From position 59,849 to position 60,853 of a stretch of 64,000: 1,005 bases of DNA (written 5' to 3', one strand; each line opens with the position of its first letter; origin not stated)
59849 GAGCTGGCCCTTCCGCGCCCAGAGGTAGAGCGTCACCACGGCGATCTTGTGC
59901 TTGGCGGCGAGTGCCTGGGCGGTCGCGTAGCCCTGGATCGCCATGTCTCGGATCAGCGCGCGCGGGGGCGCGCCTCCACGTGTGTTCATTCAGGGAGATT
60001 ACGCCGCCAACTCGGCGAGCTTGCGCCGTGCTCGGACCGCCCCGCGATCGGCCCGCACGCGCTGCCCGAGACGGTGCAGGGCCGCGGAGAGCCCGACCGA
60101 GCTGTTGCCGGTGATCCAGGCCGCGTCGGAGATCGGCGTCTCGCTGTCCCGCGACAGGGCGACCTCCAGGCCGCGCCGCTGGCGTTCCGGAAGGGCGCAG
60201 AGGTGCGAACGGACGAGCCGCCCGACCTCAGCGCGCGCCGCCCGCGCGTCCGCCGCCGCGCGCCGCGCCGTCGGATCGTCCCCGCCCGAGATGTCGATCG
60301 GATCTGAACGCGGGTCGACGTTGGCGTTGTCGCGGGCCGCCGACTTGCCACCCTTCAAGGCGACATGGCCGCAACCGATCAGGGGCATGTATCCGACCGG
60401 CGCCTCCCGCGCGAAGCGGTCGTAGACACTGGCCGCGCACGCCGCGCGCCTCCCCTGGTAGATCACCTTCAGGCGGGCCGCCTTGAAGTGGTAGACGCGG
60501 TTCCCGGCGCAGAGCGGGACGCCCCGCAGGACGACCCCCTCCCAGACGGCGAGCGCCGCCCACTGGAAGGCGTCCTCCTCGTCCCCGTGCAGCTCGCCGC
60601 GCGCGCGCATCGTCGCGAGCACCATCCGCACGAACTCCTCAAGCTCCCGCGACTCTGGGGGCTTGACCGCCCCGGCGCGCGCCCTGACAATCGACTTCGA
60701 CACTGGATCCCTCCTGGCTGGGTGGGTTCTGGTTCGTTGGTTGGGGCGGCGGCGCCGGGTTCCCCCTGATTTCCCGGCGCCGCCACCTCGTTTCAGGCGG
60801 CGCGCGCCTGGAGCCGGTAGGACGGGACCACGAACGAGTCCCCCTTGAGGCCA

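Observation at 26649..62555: Eleven intergenic copies of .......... on the coding strand: a candidate phage-specific promoter class, four of them 9-10 nt from SD-less start codons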

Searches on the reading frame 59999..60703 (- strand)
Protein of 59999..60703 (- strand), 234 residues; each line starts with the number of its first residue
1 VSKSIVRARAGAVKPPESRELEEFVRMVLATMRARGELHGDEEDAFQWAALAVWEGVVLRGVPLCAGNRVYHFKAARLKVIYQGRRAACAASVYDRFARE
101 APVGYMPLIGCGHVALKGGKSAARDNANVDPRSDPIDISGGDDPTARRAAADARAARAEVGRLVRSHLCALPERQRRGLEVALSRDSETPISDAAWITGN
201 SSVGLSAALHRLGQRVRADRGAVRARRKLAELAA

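Call 14: search_protein_families(library=pfam, proteins=[window:59999-60703:-], max_evalue=0.01)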
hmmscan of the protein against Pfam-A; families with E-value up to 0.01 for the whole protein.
window:59999-60703:- (234 aa): 0 families

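Call 40: search_protein_families(library=phrogs, proteins=[window:59999-60703:-], max_evalue=0.001)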
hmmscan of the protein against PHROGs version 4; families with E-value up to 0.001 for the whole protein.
window:59999-60703:- (234 aa): 0 families

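Call 53: search_protein_families(library=pfam, proteins=[window:59999-60703:-], max_evalue=10)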
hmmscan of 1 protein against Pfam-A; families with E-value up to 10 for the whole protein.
window:59999-60703:- (234 aa): 0 families

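Call 54: search_solved_structures(query=window:59999-60703:-, max_evalue=10, show_alignments=3)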
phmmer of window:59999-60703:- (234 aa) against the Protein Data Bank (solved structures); distinct sequences matched with E-value up to 10: 0.

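Call 55: find_homologous_proteins(query=window:59999-60703:-, max_evalue=0.001)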
Query window:59999-60703:- (234 aa): 6 proteins with E <= 0.001 among 8000 candidates.
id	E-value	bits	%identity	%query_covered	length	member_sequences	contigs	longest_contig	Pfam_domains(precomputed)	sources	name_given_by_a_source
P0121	2.5e-145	500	100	100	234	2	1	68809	-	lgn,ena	-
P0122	1.1e-68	250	59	100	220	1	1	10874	-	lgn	-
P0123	2.6e-67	245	56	100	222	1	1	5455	-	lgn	-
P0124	6.1e-66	241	55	100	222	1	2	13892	-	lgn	-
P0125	1.2e-61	226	53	100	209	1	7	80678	-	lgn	-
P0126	5.9e-60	221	53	100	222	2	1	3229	-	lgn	-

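Call 56: find_encoding_contigs(protein=P0125, flank=10000, max_places=3)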
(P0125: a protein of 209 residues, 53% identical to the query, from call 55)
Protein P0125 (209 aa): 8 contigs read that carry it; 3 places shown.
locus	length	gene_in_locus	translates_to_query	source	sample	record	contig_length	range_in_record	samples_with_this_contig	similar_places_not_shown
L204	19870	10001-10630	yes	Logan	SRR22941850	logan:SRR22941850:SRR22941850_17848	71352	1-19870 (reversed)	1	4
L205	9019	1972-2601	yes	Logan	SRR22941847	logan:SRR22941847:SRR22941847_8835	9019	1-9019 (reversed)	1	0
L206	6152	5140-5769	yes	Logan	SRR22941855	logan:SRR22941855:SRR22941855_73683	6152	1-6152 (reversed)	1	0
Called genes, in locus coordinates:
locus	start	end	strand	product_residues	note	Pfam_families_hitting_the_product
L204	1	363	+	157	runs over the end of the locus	-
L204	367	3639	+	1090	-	-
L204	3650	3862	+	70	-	-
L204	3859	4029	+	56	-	-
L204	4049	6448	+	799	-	-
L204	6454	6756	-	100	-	-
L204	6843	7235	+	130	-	-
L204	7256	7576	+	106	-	-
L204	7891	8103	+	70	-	-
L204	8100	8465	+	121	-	-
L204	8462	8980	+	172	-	PF05866:RusA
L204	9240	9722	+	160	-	-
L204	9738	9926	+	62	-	-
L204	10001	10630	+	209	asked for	-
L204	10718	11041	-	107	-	-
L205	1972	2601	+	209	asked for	-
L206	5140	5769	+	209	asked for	-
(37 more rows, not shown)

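Call 57: find_encoding_contigs(protein=P0124, flank=10000, max_places=2)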
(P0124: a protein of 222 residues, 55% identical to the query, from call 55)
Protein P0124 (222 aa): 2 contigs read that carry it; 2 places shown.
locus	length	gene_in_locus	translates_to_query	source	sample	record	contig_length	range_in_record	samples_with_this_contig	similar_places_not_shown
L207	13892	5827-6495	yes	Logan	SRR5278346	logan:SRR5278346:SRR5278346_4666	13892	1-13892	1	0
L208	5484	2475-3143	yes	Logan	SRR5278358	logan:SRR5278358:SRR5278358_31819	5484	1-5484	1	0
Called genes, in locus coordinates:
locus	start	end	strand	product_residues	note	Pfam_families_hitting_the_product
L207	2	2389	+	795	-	?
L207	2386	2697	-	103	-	-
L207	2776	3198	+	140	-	-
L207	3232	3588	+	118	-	-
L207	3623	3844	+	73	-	-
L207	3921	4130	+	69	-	-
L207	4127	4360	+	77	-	-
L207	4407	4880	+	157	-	-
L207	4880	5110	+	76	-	-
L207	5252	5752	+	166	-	-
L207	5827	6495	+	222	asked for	-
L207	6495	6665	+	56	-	-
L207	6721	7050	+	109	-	-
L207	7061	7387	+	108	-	-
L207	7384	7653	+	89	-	-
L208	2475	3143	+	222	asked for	-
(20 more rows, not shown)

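Call 58: find_encoding_contigs(protein=P0122, flank=10000, max_places=2)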
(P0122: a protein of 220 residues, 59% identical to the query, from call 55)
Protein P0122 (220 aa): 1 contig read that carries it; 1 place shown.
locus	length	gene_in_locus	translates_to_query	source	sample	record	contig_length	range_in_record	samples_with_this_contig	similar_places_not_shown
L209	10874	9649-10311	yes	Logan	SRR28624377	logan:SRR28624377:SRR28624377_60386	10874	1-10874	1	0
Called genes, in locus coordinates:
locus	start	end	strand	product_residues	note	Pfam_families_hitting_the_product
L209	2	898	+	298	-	?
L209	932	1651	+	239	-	-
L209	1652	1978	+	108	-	-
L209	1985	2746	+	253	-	-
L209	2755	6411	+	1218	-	-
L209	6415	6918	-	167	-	-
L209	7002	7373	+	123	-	-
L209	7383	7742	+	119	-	-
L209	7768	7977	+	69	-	-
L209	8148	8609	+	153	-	PF05866:RusA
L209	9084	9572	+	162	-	-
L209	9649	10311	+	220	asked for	-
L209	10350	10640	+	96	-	-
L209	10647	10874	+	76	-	?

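Call 62: search_solved_structures(query=A2, max_evalue=10, show_alignments=3)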
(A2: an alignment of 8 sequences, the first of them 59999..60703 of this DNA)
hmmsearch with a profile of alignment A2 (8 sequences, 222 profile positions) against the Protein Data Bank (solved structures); distinct sequences matched with E-value up to 10: 2.
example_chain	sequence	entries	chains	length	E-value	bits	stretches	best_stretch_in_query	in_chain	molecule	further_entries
28nt_M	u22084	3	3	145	0.072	16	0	77-138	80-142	Large ribosomal subunit protein bL17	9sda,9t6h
4czd_B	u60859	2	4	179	0.48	13.3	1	151-201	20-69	PUTATIVE TRANSCRIPTIONAL REGULATOR, ASNC FAMILY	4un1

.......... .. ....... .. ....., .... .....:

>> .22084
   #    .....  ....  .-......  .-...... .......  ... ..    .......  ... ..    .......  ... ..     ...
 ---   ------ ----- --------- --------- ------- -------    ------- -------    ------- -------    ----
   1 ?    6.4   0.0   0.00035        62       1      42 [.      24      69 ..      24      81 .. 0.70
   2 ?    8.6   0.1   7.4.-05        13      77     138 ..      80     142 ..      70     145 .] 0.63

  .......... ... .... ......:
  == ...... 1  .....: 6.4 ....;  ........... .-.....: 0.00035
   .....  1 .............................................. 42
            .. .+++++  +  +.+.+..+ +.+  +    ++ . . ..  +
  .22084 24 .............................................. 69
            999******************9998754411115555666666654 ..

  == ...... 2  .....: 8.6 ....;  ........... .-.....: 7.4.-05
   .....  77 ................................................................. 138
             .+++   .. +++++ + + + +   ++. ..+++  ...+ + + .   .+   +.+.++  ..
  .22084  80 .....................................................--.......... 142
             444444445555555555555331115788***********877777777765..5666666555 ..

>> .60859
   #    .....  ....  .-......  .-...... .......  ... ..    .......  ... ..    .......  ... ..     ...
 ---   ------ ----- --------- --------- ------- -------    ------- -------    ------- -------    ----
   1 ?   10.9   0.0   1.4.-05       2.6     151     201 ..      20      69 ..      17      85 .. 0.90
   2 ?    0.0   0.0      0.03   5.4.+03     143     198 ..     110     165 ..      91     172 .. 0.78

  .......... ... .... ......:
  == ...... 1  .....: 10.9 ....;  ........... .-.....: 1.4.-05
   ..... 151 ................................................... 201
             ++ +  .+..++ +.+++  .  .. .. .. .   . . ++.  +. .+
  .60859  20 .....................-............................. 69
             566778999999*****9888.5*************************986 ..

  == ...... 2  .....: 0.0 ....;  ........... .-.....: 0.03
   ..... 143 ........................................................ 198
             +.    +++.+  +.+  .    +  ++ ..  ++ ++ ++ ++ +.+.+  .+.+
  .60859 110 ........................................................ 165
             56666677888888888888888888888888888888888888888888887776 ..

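Call 70: predict_structure(alignment_id=A3)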
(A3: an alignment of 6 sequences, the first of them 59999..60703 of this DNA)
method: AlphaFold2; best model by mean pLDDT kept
length: 234 residues; sequences in the alignment: 6
mean_pLDDT: 66.8   pTM: 0.39
mean pLDDT of the five models: 66.8, 66.2, 65.4, 64.7, 64.2
residues with pLDDT >= 90: 20; 70-90: 125; 50-70: 23; < 50: 66
segments of 3 or more residues with pLDDT < 50: 1-10, 89-140, 185-188
pLDDT, mean of each block of 10 residues (from residue 1): 37 78 95 85 90 80 79 82 64 32 29 24 26 36 71 79 86 85 56 69 83 87 82 72
secondary structure, 60 per line:
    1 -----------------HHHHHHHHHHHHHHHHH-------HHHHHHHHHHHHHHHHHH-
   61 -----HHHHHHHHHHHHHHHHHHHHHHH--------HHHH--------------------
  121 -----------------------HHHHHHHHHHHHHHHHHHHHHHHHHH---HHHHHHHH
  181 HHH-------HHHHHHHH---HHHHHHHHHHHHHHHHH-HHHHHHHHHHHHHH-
elements in order: H18-34 H42-59 H66-88 H97-100 H144-169 H173-183 H191-198 H202-218 H220-233

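Call 72: fold_search(model_id=the predicted structure, library=pdb)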
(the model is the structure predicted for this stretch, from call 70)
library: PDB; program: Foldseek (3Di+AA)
matches with E <= 10: 158; with E <= 0.001: 0
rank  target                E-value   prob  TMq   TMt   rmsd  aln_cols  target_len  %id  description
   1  8hkc_E                6.7e-02  0.54  0.23  0.21  25.4       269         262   14  Cryo-EM structure of E. coli RNAP sigma32 complex (released 2023-05-31)
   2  9a7s_A                9.4e-02  0.51  0.21  0.20  23.2       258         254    9  Integrative model of RPSD-RPOB by crosslinking MS and deep learning (released 2024-09-18)
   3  4mex_F                1.1e-01  0.82  0.27  0.15  24.0       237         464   12  Crystal structure of Escherichia coli RNA polymerase in complex with salinamide A (released 2014-05-21)
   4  6xl5_F                1.3e-01  0.72  0.27  0.15  23.7       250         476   13  Cryo-EM structure of EcmrR-RNAP-promoter open complex (EcmrR-RPo) (released 2021-04-07)
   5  9a4r_A                1.5e-01  0.69  0.24  0.26  19.8       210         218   17  Integrative model of RPSH-RPOB by crosslinking MS and deep learning (released 2024-09-18)
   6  8to6_L                2.1e-01  0.63  0.26  0.14  25.6       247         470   10  Escherichia coli RNA polymerase unwinding intermediate (I1d) at the lambda PR promoter (released 2024-07-03)
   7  4g7h_P                2.5e-01  0.54  0.26  0.18  24.4       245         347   13  Crystal structure of Thermus thermophilus transcription initiation complex (released 2012-10-31)
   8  7lq4_A                3.3e-01  0.69  0.24  0.29  11.9       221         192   12  Rr (RsiG)2-(c-di-GMP)2-WhiG complex (released 2021-07-14)
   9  9gdo_F                3.3e-01  0.33  0.20  0.11  24.8       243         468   12  Cryo-EM structure of Vibrio cholerae RNA polymerase holoenzyme bound to an ompU promoter DNA fragment (released 2025-12-17)
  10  4g7h_F                3.3e-01  0.28  0.22  0.16  24.1       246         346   13  Crystal structure of Thermus thermophilus transcription initiation complex (released 2012-10-31)
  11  5tjg_F                3.7e-01  0.44  0.25  0.18  23.4       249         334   13  Thermus aquaticus delta1.1-sigmaA holoenzyme/downstream-fork promoter complex with an open clamp (released 2017-06-21)
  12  5e18_F                3.7e-01  0.41  0.25  0.18  24.6       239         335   13  T. thermophilus transcription initiation complex having a YYY discriminator sequence and a nontemplate-strand length c (released 2016-03-09)
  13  8dy9_F                5.4e-01  0.38  0.27  0.21  23.1       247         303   13  Streptomyces venezuelae RNAP unconstrained open promoter complex with WhiA and WhiB transcription factors (released 2023-03-01)
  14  9ukn_F                5.4e-01  0.35  0.25  0.18  24.9       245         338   13  CryoEM structure of the T.thermophilus transcription initiation complex (released 2025-10-22)
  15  8toe_L                5.4e-01  0.35  0.25  0.14  24.8       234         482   12  Escherichia coli RNA polymerase unwinding intermediate (I1c) at the lambda PR promoter (released 2024-07-03)
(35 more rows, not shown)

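Call 77: find_related_loci(query=A3, collection=viral_contigs, flank=10000)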
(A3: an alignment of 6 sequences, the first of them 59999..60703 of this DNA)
Query A3 (234 aa) in viral_contigs; peptide patterns used: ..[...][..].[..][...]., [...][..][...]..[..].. (x = any residue, [..] = any of these).
59 stretches matched a pattern, but none encodes a relative of the query by tblastn (E <= 1e-3).

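Call 78: find_related_loci(query=A3, collection=metagenome_contigs, flank=10000)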
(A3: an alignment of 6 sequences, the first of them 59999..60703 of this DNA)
Query A3 (234 aa) in metagenome_contigs; peptide patterns used: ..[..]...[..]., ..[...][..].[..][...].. (x = any residue, [..] = any of these).
124 stretches matched a pattern, but none encodes a relative of the query by tblastn (E <= 1e-3).

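Call 79: search_protein_representatives(alignment_id=A3)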
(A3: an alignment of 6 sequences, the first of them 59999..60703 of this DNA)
Query: 6 sequences, 222 profile positions. Proteins with E-value up to 0.001 (for the whole library): 24; up to 1e-10: 11; up to 1e-30: 1. The best 24 are listed.
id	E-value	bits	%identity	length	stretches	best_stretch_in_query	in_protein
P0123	1.1e-118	411.0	-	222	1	1-222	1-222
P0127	1.5e-22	96.6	-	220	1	7-217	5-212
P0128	7.5e-17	78.0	-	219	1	17-219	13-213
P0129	4.0e-16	75.6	-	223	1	21-217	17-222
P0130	2.2e-15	73.2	-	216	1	19-219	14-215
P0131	1.0e-14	71.1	-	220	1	40-217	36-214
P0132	1.3e-14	70.7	-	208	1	19-217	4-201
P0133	6.5e-14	68.4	-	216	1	18-216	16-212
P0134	1.4e-13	67.3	-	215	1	28-220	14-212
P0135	6.4e-13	65.2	-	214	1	17-217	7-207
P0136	3.7e-11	59.4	-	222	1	33-216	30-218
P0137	1.1e-10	57.9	-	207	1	19-222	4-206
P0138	1.8e-10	57.1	-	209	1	19-216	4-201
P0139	2.7e-10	56.6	-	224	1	6-219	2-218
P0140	3.0e-10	56.4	-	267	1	2-219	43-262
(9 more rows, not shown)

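Call 81: search_protein_families(library=pfam, alignment_id=A4, max_evalue=1)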
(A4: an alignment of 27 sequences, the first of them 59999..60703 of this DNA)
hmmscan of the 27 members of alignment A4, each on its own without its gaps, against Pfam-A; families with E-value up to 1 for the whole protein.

A. member 1, window:59999-60703:- (234 aa): 0 families

B. families by the number of members that match (of 27 scanned): 19 families
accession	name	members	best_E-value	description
PF17782.7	DprA_WH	2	0.029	DprA winged helix domain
PF12728.13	HTH_17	1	0.00064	Helix-turn-helix domain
PF13556.12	HTH_30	1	0.0052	PucR C-terminal helix-turn-helix domain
PF13384.12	HTH_23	1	0.0078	Homeodomain-like domain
PF05347.21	Complex1_LYR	1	0.0082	Complex 1 protein (LYR family)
PF16365.12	EutK_C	1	0.01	Ethanolamine utilization protein EutK C-terminus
PF19551.4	DUF6074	1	0.024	Family of unknown function (DUF6074)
PF04542.20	Sigma70_r2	1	0.037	Sigma-70 region 2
PF04545.22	Sigma70_r4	1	0.039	Sigma-70, region 4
PF24410.1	wHTH-HSP90_Na-assoc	1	0.041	wHTH-Hsp90_Na associated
PF01527.26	HTH_Tnp_1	1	0.045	Transposase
PF11780.13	DUF3318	1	0.11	Protein of unknown function (DUF3318)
PF15314.11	PRAP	1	0.14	Proline-rich acidic protein 1, pregnancy-specific uterine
PF13411.12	MerR_1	1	0.17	MerR HTH family regulatory protein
PF07037.17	YfeC-like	1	0.18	Transcription regulator YfeC-like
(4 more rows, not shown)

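Call 82: search_solved_structures(query=A4, max_evalue=10, show_alignments=2)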
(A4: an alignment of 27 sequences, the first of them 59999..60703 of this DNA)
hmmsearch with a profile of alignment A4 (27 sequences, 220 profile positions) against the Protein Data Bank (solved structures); distinct sequences matched with E-value up to 10: 15.
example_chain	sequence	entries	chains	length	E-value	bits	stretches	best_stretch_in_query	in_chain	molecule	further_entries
5cwd_A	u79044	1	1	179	0.00031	23.9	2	29-76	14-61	Designed helical repeat protein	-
7ckq_F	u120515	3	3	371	0.0012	22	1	4-197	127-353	RNA polymerase sigma factor SigA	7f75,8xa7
7l7b_F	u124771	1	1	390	0.0013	21.8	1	20-201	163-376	RNA polymerase sigma factor SigA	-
8x6f_E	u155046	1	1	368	0.0089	19.1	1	6-200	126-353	RNA polymerase sigma factor SigA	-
5byo_A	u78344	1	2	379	0.015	18.4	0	162-201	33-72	dTor_12x31L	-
7vf9_F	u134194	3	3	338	0.045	16.8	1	141-197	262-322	RNA polymerase sigma factor RpoS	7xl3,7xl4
7f0r_F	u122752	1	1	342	0.046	16.8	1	141-197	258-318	RNA polymerase sigma factor RpoS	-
4yxz_A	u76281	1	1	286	0.068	16.2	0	161-201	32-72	dTor_9x31L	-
4g6d_A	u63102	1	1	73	0.093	15.8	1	145-202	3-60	RNA polymerase sigma factor rpoD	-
4g8x_A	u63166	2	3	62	0.095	15.7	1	145-196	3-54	RNA polymerase sigma factor rpoD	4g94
7pp4_f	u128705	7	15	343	0.096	15.7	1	128-211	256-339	RNA polymerase sigma factor SigB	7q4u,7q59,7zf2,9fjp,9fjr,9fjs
6fi7_A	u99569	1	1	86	0.45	13.6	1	144-193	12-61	RNA polymerase sigma factor RpoS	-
6ido_A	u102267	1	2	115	0.8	12.7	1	143-193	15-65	RNA polymerase sigma factor RpoS,RNA polymerase beta-flap-tip-helix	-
1l9u_H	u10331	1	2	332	1.4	11.9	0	114-193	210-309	SIGMA FACTOR SIGA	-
4xln_F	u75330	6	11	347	1.4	11.9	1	114-193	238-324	RNA polymerase sigma factor SigA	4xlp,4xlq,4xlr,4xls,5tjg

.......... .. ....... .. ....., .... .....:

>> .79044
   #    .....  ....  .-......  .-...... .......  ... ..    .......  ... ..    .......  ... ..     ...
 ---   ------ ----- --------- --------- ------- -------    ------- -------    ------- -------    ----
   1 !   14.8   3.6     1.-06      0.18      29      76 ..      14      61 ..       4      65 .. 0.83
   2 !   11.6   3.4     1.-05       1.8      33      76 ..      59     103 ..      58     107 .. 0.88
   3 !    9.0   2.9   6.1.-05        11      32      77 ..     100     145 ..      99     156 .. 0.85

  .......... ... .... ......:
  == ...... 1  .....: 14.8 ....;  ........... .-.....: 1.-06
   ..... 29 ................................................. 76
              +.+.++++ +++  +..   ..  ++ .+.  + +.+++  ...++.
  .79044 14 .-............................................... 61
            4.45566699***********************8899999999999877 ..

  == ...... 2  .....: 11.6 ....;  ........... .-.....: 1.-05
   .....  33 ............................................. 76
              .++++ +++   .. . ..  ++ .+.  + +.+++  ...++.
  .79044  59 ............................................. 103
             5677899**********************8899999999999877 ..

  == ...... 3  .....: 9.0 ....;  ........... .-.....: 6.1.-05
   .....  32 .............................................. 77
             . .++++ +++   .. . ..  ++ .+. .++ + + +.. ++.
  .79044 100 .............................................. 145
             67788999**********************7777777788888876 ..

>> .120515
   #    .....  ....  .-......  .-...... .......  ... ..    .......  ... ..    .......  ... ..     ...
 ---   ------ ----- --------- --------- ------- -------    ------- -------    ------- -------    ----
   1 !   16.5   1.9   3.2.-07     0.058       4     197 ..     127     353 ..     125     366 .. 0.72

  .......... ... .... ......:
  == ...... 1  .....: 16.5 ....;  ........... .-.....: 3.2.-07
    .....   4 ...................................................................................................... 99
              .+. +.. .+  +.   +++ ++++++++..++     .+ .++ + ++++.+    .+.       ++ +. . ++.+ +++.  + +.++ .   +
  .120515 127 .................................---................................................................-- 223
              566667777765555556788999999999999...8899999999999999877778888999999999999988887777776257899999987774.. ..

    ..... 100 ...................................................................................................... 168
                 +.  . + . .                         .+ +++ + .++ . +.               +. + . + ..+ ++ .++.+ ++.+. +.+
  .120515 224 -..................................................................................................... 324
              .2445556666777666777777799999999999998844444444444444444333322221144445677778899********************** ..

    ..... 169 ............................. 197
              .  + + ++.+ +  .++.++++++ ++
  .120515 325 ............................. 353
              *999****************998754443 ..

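Call 83: find_encoding_contigs(protein=P0127, flank=10000, max_places=2)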
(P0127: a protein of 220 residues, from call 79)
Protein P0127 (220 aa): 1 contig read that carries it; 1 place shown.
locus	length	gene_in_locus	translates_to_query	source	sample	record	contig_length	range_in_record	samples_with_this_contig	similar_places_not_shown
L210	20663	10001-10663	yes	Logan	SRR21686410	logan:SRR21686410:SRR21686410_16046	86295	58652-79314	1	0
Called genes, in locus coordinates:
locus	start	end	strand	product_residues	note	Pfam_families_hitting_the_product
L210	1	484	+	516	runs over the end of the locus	-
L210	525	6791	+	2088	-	-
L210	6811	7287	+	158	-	-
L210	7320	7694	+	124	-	-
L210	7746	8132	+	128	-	-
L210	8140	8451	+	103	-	-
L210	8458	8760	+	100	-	-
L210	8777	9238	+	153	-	PF05866:RusA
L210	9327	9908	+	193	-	-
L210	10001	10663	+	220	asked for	-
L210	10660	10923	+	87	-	-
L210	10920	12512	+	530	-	PF02739:5_3_exonuc_N, PF01367:5_3_exonuc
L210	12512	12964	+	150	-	-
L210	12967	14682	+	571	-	-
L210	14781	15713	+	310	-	-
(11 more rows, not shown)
